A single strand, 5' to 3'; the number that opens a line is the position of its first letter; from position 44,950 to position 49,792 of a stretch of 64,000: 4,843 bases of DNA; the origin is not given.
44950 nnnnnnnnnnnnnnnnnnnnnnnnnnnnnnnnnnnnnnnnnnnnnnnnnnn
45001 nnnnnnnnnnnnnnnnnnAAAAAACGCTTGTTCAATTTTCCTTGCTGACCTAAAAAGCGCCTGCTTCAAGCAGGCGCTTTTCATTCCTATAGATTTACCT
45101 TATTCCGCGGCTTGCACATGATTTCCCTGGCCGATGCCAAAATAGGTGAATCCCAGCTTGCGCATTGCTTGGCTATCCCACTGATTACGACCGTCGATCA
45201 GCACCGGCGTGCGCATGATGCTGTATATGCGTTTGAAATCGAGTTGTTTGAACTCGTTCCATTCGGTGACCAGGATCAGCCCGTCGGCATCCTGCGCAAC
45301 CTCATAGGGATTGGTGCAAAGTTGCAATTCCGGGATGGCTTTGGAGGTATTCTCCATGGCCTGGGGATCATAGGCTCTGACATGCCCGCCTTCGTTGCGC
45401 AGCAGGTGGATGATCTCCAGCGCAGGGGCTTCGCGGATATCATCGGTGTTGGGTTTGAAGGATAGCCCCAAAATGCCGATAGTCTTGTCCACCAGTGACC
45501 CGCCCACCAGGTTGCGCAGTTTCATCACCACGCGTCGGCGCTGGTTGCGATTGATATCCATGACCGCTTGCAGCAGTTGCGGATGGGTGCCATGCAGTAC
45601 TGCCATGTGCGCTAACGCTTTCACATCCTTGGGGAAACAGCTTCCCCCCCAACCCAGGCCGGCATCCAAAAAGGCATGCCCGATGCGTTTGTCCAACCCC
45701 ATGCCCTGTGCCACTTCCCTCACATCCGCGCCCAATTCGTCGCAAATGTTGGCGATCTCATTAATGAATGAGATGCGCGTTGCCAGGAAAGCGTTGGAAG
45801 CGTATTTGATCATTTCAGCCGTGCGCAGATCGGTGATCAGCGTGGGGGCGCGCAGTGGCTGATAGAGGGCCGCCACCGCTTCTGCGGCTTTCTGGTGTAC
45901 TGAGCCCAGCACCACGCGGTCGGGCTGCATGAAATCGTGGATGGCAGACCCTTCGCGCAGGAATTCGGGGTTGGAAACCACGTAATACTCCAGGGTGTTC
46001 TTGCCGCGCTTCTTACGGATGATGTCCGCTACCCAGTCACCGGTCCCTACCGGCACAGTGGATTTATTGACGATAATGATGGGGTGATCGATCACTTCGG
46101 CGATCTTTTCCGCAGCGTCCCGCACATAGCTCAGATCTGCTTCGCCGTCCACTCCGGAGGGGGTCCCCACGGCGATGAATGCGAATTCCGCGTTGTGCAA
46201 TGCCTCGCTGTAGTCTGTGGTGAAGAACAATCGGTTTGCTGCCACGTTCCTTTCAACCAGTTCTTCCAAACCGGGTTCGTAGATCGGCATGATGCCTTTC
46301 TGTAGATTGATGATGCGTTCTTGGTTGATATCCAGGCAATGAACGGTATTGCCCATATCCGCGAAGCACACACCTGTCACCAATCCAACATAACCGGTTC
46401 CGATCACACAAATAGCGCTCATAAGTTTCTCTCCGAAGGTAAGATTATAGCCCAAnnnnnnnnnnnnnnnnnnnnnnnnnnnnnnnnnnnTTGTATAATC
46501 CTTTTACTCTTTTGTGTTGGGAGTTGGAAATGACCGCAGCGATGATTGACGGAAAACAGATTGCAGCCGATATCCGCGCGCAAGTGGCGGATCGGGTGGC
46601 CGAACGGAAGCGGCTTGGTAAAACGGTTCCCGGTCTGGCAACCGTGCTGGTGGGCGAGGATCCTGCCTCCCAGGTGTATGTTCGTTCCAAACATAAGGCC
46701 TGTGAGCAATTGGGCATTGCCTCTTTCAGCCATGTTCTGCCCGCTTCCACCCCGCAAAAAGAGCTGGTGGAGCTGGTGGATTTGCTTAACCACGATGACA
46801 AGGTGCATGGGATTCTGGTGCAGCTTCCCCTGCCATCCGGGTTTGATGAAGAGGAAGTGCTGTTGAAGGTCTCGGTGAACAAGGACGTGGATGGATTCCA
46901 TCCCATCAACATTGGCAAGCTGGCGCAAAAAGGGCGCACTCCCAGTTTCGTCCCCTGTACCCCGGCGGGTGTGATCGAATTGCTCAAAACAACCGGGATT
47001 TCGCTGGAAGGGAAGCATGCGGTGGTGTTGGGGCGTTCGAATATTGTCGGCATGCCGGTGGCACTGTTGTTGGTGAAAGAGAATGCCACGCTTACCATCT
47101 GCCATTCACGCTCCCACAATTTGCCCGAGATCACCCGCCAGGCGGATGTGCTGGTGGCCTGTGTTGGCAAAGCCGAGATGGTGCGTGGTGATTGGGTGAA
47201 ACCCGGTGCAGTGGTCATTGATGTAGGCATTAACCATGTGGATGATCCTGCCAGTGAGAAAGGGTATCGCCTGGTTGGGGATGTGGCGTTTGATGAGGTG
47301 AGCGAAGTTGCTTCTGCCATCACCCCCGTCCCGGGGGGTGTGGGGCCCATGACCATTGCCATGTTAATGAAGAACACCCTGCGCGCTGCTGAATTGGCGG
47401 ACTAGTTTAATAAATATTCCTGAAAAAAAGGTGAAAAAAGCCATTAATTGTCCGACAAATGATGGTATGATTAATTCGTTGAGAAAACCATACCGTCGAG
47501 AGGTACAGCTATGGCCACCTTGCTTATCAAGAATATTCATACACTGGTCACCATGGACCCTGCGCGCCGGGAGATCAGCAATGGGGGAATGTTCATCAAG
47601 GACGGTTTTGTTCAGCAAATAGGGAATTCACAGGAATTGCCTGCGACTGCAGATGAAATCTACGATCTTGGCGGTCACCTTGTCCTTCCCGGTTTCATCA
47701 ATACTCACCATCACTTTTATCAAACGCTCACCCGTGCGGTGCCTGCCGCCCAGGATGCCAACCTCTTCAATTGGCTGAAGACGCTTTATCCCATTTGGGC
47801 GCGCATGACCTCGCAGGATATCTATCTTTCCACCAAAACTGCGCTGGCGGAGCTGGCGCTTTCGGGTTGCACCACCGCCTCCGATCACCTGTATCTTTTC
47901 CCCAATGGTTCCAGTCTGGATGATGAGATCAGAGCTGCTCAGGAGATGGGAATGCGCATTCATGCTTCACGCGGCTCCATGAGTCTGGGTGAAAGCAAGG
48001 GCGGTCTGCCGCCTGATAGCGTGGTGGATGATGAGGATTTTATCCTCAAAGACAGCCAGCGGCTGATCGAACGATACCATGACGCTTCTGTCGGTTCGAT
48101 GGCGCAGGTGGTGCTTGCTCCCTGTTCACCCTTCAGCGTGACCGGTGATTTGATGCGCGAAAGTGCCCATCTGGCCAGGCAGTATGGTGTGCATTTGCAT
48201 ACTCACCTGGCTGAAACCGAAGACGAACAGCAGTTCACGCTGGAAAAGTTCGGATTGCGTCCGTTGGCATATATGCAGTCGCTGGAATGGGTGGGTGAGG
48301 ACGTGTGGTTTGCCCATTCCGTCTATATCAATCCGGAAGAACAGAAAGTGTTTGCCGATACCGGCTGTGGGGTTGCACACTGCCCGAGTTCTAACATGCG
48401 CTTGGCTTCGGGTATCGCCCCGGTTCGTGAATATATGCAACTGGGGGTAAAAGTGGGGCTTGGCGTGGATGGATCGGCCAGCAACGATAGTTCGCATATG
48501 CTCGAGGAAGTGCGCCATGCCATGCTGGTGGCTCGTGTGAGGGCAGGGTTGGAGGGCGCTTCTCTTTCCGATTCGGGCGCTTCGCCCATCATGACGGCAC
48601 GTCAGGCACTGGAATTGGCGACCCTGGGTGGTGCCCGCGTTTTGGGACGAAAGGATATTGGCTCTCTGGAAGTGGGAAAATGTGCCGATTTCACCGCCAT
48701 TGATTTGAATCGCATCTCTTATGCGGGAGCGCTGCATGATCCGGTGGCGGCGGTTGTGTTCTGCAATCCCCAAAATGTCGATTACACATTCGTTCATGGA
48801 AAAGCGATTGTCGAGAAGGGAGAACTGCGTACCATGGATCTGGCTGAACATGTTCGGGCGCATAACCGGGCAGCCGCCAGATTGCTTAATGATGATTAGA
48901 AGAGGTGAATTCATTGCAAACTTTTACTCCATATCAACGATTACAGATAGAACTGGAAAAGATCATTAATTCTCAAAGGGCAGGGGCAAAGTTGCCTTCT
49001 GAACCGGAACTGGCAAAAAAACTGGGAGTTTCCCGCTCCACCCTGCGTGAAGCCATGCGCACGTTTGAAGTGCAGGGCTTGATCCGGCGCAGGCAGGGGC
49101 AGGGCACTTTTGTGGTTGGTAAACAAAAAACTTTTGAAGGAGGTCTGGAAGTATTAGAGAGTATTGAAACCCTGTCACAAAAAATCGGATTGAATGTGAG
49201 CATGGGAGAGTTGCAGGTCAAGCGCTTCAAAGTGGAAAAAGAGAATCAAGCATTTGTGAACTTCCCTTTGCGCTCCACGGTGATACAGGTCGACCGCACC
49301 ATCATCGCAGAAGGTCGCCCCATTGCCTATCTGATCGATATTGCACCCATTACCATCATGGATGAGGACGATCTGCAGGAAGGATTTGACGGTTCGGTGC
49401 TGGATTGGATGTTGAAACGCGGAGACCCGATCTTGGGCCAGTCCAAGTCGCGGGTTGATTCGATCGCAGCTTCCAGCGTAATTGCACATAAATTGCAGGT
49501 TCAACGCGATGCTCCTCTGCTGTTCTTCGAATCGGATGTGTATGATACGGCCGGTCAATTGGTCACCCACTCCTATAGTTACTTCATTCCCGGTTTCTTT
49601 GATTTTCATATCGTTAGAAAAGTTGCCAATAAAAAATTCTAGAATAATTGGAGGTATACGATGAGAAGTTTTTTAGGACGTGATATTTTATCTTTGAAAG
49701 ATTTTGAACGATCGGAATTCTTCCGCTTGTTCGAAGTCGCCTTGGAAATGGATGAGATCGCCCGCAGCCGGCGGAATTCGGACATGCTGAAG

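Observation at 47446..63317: Candidate ATP-yielding ureide/nucleobase catabolic cluster: two atypical transcarbamylases plus carbamate kinase, deaminase, hydantoinase and a nucleoside-type importer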

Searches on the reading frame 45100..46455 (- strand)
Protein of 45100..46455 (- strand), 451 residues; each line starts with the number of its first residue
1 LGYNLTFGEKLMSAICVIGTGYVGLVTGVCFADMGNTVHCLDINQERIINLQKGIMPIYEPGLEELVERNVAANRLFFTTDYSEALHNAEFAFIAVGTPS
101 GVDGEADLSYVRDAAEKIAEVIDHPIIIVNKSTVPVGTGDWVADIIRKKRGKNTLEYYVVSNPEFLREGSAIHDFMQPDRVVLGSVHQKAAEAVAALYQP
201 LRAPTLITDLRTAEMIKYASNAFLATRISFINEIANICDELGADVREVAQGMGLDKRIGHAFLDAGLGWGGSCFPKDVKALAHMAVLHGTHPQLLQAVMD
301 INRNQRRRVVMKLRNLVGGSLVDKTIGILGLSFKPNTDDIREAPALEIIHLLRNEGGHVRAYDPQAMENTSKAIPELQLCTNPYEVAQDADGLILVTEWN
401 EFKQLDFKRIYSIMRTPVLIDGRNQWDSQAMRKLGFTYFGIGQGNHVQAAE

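Call 21: search_protein_families(library=pfam, proteins=[window:45100-46455:-], max_evalue=0.00001)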
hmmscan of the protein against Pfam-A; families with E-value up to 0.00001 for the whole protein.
window:45100-46455:- (451 aa): 3 families
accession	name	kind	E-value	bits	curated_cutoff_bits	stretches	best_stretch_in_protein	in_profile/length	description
PF03721.20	UDPG_MGDP_dh_N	-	8.2e-67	224.9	27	1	14-195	2-185/187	UDP-glucose/GDP-mannose dehydrogenase family, NAD binding domain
PF00984.24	UDPG_MGDP_dh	-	3e-39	133.4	25.4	1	211-303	1-93/94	UDP-glucose/GDP-mannose dehydrogenase family, central domain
PF03720.21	UDPG_MGDP_dh_C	-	2.5e-35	121.4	30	1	327-427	1-102/103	UDP-glucose/GDP-mannose dehydrogenase family, UDP binding domain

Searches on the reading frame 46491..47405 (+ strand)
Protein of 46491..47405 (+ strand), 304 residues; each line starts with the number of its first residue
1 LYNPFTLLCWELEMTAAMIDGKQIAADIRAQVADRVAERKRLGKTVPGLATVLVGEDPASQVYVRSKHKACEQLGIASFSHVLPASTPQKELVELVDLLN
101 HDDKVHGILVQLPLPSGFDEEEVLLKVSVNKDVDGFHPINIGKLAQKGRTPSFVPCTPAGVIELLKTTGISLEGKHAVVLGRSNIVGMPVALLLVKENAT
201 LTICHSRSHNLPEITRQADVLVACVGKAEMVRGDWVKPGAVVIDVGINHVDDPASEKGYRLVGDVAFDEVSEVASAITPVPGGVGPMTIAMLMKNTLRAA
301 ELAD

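Call 82: search_protein_families(library=pfam, proteins=[window:46491-47405:+], max_evalue=0.000001)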
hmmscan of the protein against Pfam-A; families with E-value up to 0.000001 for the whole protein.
window:46491-47405:+ (304 aa): 2 families
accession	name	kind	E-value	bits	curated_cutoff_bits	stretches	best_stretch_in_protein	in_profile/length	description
PF02882.25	THF_DHG_CYH_C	-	4.8e-71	237.7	27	1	137-301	1-157/160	Tetrahydrofolate dehydrogenase/cyclohydrolase, NAD(P)-binding domain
PF00763.28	THF_DHG_CYH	-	3.2e-41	140.6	32.8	1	19-134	1-115/115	Tetrahydrofolate dehydrogenase/cyclohydrolase, catalytic domain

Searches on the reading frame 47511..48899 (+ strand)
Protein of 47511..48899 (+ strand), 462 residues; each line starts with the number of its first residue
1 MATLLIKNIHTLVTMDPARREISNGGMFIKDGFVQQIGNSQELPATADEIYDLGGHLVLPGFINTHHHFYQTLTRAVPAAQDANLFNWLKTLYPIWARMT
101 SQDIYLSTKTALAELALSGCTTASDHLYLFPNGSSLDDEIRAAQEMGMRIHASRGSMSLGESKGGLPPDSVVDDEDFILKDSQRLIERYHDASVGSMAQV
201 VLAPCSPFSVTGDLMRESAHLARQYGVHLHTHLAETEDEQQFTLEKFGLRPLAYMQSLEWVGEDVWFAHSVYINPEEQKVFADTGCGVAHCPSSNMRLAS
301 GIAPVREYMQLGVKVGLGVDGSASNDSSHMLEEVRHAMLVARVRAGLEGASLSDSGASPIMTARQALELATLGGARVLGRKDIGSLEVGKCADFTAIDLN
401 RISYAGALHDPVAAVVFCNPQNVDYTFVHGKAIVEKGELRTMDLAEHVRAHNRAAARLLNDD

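Call 3: search_protein_families(library=pfam, proteins=[window:47511-48899:+])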
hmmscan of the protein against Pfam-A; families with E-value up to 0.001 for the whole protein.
window:47511-48899:+ (462 aa): 2 families
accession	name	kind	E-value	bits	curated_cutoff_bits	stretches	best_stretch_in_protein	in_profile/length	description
PF01979.26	Amidohydro_1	-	2.7e-62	211.5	25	1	57-432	1-344/345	Amidohydrolase family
PF07969.17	Amidohydro_3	-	7.2e-17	62.4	29.7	1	106-431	159-469/472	Amidohydrolase family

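Call 5: search_protein_families(library=ncbifam, proteins=[window:47511-48899:+], max_evalue=0.00001)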
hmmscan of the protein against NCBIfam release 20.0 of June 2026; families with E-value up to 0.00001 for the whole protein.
window:47511-48899:+ (462 aa): 34 families (the best 25 are shown)
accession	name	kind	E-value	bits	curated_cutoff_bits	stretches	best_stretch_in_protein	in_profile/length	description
NF006055.0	PRK08203.1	equivalog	3.6e-202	671.9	532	1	2-460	4-452/455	8-oxoguanine deaminase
NF009059.0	PRK12393.1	equivalog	1.3e-114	383.4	543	1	1-460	4-457/460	amidohydrolase family protein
NF005557.0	PRK07228.1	equivalog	6.6e-91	305.2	522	1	4-459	3-438/445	5'-deoxyadenosine deaminase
NF006549.0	PRK09045.1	equivalog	6.1e-79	265.7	540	1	10-455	15-436/444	TRZ/ATZ family hydrolase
NF004701.0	PRK06038.1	equivalog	4.1e-74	249.8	609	1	1-458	3-426/432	N-ethylammeline chlorohydrolase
NF006252.0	PRK08393.1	equivalog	2.5e-62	211.3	617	1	20-444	16-409/424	N-ethylammeline chlorohydrolase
NF012037.0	PRK15493.1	equivalog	4.7e-62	210.2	779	1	11-444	9-419/435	bifunctional S-methyl-5'-thioadenosine deaminase/S-adenosylhomocysteine deaminase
NF006056.0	PRK08204.1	subfamily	1.6e-61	208.5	391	1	3-460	4-442/449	hypothetical protein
NF005211.0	PRK06687.1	equivalog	8.3e-61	206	703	1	12-444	9-419/419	TRZ/ATZ family protein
TIGR02967.1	guan_deamin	equivalog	1.5e-53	182.3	375.4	1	23-401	5-364/401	guanine deaminase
NF006679.0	PRK09228.1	subfamily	2.3e-51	174.9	351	1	16-403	23-391/433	guanine deaminase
NF004995.0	PRK06380.1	subfamily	4.7e-50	170.8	567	1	4-448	3-413/418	metal-dependent hydrolase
NF006681.0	PRK09229.1-2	equivalog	2.1e-48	165.2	362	1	27-452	24-444/451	formimidoylglutamate deiminase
NF005540.0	PRK07203.1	equivalog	1.5e-45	155.7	444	1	4-458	2-438/444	putative aminohydrolase SsnA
TIGR03314.1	Se_ssnA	subfamily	3.5e-45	154.6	455.5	1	4-457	1-436/441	putative selenium metabolism protein SsnA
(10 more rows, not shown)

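Call 58: search_solved_structures(query=window:47511-48899:+, max_evalue=1e-30)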
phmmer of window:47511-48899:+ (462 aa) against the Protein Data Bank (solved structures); distinct sequences matched with E-value up to 1e-30: 15.
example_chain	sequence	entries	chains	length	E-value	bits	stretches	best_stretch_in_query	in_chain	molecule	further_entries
3hpa_A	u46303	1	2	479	5.5e-171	572.5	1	3-458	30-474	AMIDOHYDROLASE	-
7ww2_A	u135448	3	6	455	1.5e-161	541.4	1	3-460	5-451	8-oxoguanine deaminase | Hydroxydechloroatrazine ethylaminohydrolase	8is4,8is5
2paj_A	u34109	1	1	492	4.2e-75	256.5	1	44-454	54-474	putative cytosine/guanine deaminase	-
3ls9_A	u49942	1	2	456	7.3e-67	229.4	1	4-444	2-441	Triazine hydrolase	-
5hme_A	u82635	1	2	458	9.7e-67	229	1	4-444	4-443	Triazine hydrolase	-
3lsb_A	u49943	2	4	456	1.9e-66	228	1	4-444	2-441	Triazine hydrolase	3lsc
5hmf_A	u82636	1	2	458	2.5e-66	227.6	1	4-444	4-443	Triazine hydrolase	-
4l9x_A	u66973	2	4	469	2.9e-66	227.4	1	4-444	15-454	Triazine hydrolase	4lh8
5hmd_A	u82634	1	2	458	4.1e-66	226.9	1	4-444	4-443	Triazine hydrolase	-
4f0r_A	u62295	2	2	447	2.2e-54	188.3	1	11-446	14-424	5-methylthioadenosine/S-adenosylhomocysteine deaminase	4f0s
3lnp_A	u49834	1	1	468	2.2e-53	185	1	27-453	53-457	Amidohydrolase family Protein OLEI01672_1_465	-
4dyk_A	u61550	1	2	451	1e-46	163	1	12-444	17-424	AMIDOHYDROLASE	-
4gbd_A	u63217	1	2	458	1.1e-46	162.9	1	12-444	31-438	Putative uncharacterized protein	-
4v1x_A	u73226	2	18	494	1e-44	156.4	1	3-442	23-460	ATRAZINE CHLOROHYDROLASE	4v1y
4dzh_A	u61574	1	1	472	2.4e-36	128.8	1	58-448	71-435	AMIDOHYDROLASE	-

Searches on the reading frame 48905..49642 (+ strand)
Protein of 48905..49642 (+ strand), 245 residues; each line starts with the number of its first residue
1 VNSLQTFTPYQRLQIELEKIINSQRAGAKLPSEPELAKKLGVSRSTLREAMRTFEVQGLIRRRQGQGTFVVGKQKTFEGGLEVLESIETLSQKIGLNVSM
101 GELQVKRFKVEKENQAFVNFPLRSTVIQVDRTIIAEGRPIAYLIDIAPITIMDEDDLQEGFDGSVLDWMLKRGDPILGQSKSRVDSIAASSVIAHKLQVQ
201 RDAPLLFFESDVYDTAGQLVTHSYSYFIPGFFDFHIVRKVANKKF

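Call 3: search_protein_families(library=pfam, proteins=[window:48905-49642:+])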
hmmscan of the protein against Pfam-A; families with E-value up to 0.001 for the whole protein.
window:48905-49642:+ (245 aa): 7 families
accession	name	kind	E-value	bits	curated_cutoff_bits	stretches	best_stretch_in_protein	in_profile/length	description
PF00392.27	GntR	-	2.2e-16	59.7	27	1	17-70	9-64/64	Bacterial regulatory proteins, gntR family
PF07702.18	UTRA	-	5.3e-14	52.6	23.8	1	97-227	5-135/141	UTRA domain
PF14502.12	HTH_41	-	1.5e-05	24.7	25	1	25-70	1-48/48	Helix-turn-helix domain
PF13545.12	HTH_Crp_2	-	0.00013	22.3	27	1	34-64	26-56/70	Crp-like helix-turn-helix domain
PF09339.16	HTH_IclR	-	0.00021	21.4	22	1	35-63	23-51/52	IclR helix-turn-helix domain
PF01047.28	MarR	-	0.00024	21.4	24.6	1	35-64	22-51/59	MarR family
PF25213.1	HVO_A0261_N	-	0.00041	20.6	35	1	33-66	27-60/86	HVO_A0261 N-terminal domain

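Call 5: search_protein_families(library=ncbifam, proteins=[window:48905-49642:+], max_evalue=0.00001)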
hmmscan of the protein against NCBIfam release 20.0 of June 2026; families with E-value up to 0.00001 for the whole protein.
window:48905-49642:+ (245 aa): 24 families
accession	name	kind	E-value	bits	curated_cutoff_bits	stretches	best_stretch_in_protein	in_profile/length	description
NF041547.1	GntR_LSA1692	equivalog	4.6e-19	69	275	1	12-235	5-227/233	GntR family transcriptional regulator, LSA1692 subfamily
TIGR02018.2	his_ut_repres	equivalog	2.9e-18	66.1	220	1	10-223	1-211/226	histidine utilization transcriptional repressor HutC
NF052441.1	TransRegRv0792c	equivalog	2.5e-15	56.4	400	1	23-234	33-242/260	Rv0792c family HTH-type transcriptional regulator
TIGR03337.1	phnR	equivalog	6.1e-15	55.5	296.75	1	10-227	3-219/231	phosphonate utilization transcriptional regulator PhnR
TIGR02404.1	trehalos_R_Bsub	equivalog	1.1e-14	54.7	211.95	1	11-139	3-133/233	trehalose operon repressor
TIGR02325.1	C_P_lyase_phnF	equivalog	8.8e-14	51.6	156.8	1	10-230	10-230/238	phosphonate metabolism transcriptional regulator PhnF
NF007741.0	PRK10421.1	equivalog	2.9e-13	49.8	311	1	20-78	19-79/262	transcriptional regulator LldR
NF007001.0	PRK09464.1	equivalog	5e-13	49.3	330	1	16-72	18-76/254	pyruvate dehydrogenase complex transcriptional repressor PdhR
NF007486.0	PRK10079.1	equivalog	2.5e-11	43.8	363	1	8-208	12-210/241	phosphonate metabolism transcriptional regulator PhnF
NF008491.0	PRK11402.1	subfamily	1.4e-10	41.1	269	1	24-223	29-225/243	GntR family transcriptional regulator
NF007588.0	PRK10225.1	equivalog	8e-10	38.4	442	1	7-75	8-78/257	Uxu operon transcriptional regulator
NF052290.2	MocR_like_YczR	exception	5.9e-09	35.2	487.4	1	10-76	21-89/458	MocR-like transcription factor YczR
TIGR03338.1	phnR_burk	equivalog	6e-09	35.8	271.5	1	14-97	17-99/212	phosphonate utilization associated transcriptional regulator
NF007442.0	PRK09990.1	equivalog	6e-09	35.7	301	1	24-71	28-75/256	transcriptional regulator GlcC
NF052282.1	PLP_TF_PdxR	equivalog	9.9e-09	34.7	320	1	20-76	13-71/448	MocR-like pyridoxine biosynthesis transcription factor PdxR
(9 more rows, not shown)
